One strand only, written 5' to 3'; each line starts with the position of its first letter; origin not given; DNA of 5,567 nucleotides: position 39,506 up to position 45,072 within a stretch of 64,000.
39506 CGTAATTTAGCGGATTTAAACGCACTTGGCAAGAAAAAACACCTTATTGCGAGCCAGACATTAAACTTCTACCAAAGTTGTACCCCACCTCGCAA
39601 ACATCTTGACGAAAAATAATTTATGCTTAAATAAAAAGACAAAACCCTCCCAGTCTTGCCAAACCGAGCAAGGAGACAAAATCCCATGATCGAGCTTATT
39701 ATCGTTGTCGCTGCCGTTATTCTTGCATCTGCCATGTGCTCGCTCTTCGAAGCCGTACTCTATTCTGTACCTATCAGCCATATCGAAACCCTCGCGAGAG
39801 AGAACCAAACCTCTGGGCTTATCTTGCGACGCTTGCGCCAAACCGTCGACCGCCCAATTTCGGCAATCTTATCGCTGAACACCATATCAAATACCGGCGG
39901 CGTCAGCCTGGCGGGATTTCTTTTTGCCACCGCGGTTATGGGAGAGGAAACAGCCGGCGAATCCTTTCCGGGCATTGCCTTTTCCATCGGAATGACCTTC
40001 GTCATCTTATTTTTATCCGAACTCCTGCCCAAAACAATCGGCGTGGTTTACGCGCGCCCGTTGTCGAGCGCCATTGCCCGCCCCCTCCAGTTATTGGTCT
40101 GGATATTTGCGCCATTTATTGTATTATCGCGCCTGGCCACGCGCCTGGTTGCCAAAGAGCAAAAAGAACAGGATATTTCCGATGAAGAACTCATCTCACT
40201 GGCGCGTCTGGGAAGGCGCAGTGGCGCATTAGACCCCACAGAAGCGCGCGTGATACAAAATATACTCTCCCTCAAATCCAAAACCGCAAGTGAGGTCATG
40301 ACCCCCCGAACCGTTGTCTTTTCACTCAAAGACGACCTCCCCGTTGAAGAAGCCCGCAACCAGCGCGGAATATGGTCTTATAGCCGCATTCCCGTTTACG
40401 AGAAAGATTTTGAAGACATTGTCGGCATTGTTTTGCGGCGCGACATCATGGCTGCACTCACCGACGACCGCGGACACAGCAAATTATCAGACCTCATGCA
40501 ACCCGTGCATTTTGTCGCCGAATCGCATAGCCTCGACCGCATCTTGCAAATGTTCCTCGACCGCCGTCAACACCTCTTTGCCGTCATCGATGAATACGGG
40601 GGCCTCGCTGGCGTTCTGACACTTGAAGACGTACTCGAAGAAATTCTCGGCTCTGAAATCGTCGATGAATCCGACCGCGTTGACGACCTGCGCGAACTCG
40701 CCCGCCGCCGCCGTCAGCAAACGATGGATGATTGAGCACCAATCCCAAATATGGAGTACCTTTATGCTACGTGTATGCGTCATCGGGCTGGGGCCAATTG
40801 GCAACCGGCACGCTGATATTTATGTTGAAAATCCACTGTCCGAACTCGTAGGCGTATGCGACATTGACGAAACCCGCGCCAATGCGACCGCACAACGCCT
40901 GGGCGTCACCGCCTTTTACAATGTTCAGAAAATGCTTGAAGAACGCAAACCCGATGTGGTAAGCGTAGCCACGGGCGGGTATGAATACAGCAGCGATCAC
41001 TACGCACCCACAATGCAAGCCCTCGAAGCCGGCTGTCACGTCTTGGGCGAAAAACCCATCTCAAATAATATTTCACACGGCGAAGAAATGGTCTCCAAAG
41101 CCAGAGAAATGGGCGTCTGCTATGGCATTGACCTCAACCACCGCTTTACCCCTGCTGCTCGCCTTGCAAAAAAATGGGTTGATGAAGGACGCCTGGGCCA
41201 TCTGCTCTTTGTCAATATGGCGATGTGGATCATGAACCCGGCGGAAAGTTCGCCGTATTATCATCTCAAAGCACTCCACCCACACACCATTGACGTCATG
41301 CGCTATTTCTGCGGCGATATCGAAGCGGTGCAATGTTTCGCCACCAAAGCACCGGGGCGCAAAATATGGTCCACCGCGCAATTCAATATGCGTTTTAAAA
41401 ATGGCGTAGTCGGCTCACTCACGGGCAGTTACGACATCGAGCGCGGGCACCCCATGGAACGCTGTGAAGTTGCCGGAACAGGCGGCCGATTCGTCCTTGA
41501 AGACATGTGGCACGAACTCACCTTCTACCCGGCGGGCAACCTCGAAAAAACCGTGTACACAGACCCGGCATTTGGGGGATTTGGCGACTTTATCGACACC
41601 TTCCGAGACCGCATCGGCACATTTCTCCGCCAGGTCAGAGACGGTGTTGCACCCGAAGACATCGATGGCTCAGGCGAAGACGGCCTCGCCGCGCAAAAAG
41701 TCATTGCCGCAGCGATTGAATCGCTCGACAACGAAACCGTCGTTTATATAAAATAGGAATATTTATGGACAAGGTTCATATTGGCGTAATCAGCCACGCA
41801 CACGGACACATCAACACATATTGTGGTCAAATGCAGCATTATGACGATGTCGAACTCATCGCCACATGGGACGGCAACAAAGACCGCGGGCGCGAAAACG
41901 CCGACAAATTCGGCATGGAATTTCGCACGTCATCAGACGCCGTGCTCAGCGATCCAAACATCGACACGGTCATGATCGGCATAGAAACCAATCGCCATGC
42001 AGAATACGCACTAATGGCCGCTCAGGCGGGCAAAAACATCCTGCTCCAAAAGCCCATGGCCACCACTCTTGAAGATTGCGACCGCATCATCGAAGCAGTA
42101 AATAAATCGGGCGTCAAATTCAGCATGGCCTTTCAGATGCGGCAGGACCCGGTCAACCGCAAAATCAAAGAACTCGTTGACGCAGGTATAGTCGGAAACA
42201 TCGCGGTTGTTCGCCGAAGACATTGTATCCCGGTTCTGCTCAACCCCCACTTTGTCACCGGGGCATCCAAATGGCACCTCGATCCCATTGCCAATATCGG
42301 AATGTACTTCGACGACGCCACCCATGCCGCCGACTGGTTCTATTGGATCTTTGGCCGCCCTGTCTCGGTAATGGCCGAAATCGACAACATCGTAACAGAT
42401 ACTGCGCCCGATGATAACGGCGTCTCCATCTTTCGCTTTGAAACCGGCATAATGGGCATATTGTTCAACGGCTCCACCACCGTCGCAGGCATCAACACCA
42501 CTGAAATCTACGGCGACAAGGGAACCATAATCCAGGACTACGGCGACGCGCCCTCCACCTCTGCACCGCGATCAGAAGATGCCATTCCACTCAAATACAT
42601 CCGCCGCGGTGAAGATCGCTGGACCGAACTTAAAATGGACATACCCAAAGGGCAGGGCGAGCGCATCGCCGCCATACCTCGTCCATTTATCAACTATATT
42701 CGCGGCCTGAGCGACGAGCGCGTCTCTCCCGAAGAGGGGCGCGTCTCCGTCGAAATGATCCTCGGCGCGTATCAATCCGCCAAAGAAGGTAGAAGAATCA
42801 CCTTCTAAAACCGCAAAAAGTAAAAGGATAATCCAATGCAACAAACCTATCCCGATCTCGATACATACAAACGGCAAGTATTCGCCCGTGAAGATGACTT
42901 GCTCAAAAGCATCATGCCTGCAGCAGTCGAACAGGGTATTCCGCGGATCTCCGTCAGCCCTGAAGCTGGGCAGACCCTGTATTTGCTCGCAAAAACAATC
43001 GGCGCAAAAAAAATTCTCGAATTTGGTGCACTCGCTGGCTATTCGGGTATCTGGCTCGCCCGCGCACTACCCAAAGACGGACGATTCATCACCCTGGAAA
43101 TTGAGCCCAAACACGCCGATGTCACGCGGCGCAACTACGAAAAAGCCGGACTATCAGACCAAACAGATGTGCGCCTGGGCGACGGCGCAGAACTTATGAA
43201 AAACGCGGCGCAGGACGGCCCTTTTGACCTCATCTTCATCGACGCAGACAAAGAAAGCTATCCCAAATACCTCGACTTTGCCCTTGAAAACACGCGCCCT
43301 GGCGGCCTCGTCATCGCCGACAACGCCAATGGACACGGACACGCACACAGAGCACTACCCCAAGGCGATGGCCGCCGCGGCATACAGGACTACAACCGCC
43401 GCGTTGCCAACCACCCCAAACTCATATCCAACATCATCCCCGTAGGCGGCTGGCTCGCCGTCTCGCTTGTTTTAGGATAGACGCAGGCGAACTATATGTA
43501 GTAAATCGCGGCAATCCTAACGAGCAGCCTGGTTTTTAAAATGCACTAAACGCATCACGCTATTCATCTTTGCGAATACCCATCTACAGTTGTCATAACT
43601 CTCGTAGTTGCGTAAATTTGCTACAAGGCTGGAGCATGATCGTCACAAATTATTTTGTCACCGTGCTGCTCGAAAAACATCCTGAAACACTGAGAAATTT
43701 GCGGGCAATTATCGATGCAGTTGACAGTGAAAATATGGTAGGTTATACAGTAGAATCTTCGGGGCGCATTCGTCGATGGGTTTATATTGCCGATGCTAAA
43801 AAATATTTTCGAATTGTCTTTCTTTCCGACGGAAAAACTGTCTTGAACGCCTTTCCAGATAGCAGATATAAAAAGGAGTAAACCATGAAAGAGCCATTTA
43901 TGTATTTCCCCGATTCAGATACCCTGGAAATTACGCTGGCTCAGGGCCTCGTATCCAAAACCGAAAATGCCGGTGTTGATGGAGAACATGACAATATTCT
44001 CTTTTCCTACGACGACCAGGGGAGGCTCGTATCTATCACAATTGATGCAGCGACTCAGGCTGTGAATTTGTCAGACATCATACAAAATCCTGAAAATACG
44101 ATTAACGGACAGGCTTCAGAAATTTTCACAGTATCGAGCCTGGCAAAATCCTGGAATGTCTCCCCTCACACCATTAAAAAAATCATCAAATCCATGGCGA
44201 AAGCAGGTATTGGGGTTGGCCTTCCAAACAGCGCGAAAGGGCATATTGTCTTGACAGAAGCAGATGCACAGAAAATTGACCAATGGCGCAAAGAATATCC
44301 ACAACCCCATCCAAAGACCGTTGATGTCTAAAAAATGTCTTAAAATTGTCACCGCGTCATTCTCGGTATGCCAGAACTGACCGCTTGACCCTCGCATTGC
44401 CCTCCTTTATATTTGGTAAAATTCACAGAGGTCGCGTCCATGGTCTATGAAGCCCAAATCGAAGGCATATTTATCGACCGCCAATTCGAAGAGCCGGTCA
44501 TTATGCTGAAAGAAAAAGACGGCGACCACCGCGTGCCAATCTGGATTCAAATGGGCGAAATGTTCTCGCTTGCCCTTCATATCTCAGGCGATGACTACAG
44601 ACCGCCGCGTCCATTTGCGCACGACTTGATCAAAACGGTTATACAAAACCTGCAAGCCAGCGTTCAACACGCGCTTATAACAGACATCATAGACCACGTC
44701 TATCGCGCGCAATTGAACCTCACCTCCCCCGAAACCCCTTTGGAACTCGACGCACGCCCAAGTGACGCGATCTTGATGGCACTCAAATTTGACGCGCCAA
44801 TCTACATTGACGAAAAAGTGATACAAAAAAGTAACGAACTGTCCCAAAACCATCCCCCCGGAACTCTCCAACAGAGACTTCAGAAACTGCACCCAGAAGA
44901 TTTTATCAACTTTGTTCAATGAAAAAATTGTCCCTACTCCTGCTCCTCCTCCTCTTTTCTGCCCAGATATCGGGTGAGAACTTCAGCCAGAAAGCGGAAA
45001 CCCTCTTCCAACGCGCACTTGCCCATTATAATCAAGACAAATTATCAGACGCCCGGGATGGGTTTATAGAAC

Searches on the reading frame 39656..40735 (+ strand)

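Call 41: search_protein_families(library=pfam, proteins=[window:39656-40735:+], max_evalue=0.001)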
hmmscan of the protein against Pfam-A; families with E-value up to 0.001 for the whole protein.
window:39656-40735:+ (359 aa): 2 families
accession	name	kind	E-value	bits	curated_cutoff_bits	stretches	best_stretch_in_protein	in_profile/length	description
PF01595.25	CNNM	-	1.2e-32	113.4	28.4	1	17-196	2-181/181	Cyclin M transmembrane N-terminal domain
PF00571.33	CBS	-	2.1e-16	60.4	24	2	278-331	2-56/57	CBS domain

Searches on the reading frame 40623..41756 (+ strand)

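Call 41: search_protein_families(library=pfam, proteins=[window:40623-41756:+], max_evalue=0.001)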
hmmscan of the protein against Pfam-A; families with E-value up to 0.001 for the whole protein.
window:40623-41756:+ (377 aa): 4 families
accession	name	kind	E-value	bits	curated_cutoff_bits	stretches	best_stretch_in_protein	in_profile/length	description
PF01408.29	GFO_IDH_MocA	-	3.9e-26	92.5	24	1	49-169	1-118/120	Oxidoreductase family, NAD-binding Rossmann fold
PF22725.1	GFO_IDH_MocA_C3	-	5.5e-16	59.1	27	1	180-290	2-123/124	GFO/IDH/MocA C-terminal domain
PF02894.22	GFO_IDH_MocA_C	-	3.8e-07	30.6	22.9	1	202-374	32-216/218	Oxidoreductase family, C-terminal alpha/beta domain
PF03447.22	NAD_binding_3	-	0.00085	20.5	24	0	55-141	1-86/116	Homoserine dehydrogenase, NAD binding domain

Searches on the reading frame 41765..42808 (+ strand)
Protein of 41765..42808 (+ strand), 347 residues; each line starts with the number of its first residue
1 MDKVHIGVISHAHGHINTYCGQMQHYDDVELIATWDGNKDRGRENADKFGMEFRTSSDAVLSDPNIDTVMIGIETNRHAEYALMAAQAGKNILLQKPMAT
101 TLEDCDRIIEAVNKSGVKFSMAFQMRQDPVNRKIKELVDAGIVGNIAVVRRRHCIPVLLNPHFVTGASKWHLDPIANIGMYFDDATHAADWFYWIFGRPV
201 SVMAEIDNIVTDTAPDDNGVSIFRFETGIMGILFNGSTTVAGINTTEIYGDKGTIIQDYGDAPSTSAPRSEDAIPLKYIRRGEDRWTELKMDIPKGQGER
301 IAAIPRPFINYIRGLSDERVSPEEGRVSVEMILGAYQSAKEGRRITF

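Call 41: search_protein_families(library=pfam, proteins=[window:41765-42808:+], max_evalue=0.001)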
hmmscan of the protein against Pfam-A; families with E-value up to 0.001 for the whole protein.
window:41765-42808:+ (347 aa): 3 families
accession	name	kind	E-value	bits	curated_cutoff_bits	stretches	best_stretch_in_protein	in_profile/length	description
PF01408.29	GFO_IDH_MocA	-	9.4e-21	75.2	24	1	23-122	19-119/120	Oxidoreductase family, NAD-binding Rossmann fold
PF22725.1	GFO_IDH_MocA_C3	-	1.1e-19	71.1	27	1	132-255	2-123/124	GFO/IDH/MocA C-terminal domain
PF02894.22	GFO_IDH_MocA_C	-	1.9e-13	51.2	22.9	1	135-346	1-217/218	Oxidoreductase family, C-terminal alpha/beta domain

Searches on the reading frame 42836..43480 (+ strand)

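Call 41: search_protein_families(library=pfam, proteins=[window:42836-43480:+], max_evalue=0.001)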
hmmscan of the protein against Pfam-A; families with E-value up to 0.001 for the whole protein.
window:42836-43480:+ (214 aa): 5 families
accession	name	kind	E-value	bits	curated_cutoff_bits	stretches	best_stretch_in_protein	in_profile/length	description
PF01596.23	Methyltransf_3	-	3.9e-38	131.3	22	1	17-205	5-196/204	O-methyltransferase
PF13578.12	Methyltransf_24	-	7.2e-13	49.8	26.3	1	61-163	1-104/105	Methyltransferase domain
PF01135.25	PCMT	-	4.9e-08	33.4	20.3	1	45-161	63-171/210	Protein-L-isoaspartate(D-aspartate) O-methyltransferase (PCMT)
PF13847.12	Methyltransf_31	-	2.7e-06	27.6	27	1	57-174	4-118/145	Methyltransferase domain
PF13649.12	Methyltransf_25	-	1.3e-05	26.3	27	1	60-157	1-97/97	Methyltransferase domain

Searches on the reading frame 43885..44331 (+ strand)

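Call 42: search_protein_families(library=pfam, proteins=[window:43885-44331:+], max_evalue=0.001)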
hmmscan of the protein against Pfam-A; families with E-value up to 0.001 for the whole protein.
window:43885-44331:+ (148 aa): 1 family
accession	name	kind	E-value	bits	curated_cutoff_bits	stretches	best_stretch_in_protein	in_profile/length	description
PF10049.14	DUF2283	-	5.9e-08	33.2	23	1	7-55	4-47/49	Protein of unknown function (DUF2283)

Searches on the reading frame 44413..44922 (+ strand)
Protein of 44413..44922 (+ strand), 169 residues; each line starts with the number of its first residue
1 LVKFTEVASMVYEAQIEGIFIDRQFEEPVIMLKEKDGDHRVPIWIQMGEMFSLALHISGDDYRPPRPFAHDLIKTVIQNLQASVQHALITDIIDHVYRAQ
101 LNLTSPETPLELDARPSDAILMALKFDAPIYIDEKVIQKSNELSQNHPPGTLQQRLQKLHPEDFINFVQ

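Call 42: search_protein_families(library=pfam, proteins=[window:44413-44922:+], max_evalue=0.001)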
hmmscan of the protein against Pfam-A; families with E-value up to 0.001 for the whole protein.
window:44413-44922:+ (169 aa): 1 family
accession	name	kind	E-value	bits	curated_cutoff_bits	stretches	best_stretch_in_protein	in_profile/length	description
PF02577.19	BFN_dom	-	1.5e-30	105.7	27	1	30-141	1-108/112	Bifunctional nuclease domain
